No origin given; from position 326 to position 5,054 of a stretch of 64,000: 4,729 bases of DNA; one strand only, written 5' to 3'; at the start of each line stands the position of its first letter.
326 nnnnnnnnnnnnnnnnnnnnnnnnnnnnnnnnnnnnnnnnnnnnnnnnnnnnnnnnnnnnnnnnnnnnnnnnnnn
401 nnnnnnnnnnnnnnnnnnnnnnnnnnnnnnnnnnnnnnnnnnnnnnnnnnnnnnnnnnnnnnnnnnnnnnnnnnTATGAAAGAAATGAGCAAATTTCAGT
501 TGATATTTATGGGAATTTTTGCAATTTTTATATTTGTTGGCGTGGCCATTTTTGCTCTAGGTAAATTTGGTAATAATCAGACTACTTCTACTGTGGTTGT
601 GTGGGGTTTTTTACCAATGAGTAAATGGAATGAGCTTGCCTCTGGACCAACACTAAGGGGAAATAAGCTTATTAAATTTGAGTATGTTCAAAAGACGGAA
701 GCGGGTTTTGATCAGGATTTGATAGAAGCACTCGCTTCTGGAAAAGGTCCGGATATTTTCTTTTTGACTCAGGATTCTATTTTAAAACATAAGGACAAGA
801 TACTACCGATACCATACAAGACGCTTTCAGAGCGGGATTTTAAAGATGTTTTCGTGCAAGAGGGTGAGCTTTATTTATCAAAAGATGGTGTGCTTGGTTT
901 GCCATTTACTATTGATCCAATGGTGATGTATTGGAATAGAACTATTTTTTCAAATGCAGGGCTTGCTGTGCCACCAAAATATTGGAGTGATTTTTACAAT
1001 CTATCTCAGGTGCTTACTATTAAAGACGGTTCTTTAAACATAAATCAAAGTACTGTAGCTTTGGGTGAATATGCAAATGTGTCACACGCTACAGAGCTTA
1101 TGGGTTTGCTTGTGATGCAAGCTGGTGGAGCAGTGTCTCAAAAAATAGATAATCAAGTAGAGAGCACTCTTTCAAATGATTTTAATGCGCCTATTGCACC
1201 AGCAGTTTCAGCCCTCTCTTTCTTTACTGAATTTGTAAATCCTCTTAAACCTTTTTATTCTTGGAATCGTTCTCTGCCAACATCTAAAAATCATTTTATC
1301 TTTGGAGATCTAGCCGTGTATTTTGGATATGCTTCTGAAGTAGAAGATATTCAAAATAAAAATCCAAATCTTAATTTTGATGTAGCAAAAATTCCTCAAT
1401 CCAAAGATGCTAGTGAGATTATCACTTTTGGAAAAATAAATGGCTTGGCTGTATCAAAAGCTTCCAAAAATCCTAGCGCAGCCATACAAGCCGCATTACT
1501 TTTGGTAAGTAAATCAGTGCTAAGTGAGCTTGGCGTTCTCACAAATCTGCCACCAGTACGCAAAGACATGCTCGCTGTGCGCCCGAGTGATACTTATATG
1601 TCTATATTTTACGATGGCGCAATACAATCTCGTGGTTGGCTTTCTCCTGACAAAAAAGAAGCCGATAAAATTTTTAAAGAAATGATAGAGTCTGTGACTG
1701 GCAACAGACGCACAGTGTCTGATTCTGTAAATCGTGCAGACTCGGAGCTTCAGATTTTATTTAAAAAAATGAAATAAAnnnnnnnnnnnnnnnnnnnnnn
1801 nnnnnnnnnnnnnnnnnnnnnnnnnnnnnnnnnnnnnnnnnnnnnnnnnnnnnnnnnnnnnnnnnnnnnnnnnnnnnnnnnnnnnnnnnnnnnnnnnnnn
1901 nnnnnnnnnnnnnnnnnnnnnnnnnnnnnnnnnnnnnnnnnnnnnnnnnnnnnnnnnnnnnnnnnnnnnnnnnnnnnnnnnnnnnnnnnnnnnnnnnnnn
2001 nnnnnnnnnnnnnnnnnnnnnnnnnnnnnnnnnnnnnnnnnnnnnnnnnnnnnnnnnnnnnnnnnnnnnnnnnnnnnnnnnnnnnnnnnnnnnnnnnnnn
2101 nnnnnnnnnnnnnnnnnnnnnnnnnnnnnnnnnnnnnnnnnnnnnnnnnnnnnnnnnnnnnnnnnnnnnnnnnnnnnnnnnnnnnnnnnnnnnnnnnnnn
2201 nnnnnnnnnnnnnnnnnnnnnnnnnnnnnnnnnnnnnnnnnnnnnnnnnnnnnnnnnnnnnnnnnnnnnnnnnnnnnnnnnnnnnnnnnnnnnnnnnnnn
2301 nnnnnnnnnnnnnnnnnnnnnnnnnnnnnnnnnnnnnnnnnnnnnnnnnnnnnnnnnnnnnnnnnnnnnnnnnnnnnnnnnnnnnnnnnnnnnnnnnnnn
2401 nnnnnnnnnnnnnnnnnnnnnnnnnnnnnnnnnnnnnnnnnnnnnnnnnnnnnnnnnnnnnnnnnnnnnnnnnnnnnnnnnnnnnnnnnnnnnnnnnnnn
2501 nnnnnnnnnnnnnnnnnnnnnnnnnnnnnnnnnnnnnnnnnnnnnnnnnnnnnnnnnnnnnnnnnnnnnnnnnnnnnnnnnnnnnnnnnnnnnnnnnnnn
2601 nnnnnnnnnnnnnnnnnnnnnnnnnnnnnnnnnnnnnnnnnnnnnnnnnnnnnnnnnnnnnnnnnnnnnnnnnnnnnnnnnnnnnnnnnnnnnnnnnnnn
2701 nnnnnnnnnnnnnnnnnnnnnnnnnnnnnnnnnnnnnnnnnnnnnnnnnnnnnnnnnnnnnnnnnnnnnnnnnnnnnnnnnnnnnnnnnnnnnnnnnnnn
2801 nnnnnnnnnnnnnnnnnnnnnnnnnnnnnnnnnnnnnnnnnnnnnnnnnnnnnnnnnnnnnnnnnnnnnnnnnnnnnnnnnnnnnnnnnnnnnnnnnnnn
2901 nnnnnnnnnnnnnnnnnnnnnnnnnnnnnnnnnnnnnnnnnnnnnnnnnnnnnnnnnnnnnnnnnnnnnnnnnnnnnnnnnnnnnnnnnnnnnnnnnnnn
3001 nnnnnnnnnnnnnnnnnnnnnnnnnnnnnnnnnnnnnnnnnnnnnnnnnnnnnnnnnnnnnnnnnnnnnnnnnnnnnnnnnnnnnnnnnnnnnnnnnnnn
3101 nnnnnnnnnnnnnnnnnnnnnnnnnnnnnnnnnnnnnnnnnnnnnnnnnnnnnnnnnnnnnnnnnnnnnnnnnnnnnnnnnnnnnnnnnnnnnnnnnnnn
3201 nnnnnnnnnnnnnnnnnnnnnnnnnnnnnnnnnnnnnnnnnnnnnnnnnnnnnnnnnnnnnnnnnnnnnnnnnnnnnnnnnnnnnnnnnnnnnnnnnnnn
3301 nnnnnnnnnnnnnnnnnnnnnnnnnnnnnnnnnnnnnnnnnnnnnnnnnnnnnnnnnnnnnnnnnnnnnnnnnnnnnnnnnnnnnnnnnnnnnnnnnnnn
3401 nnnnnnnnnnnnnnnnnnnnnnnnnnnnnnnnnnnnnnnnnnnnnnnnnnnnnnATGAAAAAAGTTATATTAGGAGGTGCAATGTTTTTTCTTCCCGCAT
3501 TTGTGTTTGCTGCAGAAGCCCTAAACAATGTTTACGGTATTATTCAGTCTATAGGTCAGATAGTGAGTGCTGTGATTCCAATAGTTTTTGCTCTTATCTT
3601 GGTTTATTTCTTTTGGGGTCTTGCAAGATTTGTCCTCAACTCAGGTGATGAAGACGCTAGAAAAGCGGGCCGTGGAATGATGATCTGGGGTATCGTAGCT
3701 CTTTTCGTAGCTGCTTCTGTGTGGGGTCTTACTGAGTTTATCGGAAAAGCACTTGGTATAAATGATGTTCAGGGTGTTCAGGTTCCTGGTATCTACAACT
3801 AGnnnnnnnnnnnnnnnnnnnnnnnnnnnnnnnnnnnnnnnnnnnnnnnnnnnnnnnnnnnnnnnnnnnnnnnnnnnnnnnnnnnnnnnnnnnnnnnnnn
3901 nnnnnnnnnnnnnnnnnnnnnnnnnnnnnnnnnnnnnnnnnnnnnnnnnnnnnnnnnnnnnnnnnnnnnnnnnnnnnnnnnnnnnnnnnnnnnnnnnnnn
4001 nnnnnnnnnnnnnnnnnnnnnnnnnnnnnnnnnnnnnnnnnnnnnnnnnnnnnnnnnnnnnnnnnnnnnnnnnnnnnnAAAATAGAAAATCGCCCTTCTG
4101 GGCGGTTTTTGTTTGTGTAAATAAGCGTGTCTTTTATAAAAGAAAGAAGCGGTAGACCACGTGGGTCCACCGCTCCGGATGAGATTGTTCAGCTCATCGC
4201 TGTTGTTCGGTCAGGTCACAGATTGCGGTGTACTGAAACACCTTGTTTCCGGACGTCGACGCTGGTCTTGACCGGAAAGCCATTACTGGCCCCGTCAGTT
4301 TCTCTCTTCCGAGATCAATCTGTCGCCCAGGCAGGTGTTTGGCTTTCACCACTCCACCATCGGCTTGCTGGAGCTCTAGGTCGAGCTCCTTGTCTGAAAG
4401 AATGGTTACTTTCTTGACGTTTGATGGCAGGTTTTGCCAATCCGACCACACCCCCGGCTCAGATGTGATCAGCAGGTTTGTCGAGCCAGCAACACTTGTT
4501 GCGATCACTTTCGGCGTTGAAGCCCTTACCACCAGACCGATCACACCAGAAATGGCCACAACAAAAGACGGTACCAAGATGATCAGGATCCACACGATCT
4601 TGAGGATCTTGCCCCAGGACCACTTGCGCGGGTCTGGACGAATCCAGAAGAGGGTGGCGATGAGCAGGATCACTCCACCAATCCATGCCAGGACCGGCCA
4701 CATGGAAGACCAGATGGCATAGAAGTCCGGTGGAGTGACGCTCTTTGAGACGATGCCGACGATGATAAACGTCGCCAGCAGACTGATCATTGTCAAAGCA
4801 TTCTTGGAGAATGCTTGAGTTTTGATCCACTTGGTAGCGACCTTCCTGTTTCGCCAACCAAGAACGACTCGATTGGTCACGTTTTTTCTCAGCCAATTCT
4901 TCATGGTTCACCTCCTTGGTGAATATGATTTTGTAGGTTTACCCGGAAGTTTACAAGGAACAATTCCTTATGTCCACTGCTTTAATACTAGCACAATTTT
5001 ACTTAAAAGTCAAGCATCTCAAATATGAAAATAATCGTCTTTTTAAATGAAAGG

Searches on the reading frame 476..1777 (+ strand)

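Call 7: search_protein_families(library=pfam, proteins=[window:476-1777:+], max_evalue=0.01)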
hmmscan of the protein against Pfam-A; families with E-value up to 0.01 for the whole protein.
window:476-1777:+ (433 aa): 2 families
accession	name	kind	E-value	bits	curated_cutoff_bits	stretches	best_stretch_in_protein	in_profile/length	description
PF01547.30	SBP_bac_1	-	6.2e-17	63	26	1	66-337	24-294/307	Bacterial extracellular solute-binding protein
PF13416.11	SBP_bac_8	-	6.9e-17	62.6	27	1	66-367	12-267/279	Bacterial extracellular solute-binding protein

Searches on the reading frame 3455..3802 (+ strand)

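Call 7: search_protein_families(library=pfam, proteins=[window:3455-3802:+], max_evalue=0.01)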
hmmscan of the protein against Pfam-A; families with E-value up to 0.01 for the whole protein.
window:3455-3802:+ (115 aa): 1 family
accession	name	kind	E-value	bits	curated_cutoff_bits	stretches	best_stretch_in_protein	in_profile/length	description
PF18895.5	T4SS_pilin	-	3.4e-10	40.3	26.6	1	33-96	9-71/71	Type IV secretion system pilin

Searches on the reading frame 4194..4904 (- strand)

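Call 7: search_protein_families(library=pfam, proteins=[window:4194-4904:-], max_evalue=0.01)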
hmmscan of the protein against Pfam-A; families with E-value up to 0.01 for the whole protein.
window:4194-4904:- (236 aa): 1 family
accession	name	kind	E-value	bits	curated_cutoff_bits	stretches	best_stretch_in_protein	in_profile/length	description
PF13664.11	DUF4149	-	0.0018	18.9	24.6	1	42-114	11-83/102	Domain of unknown function (DUF4149)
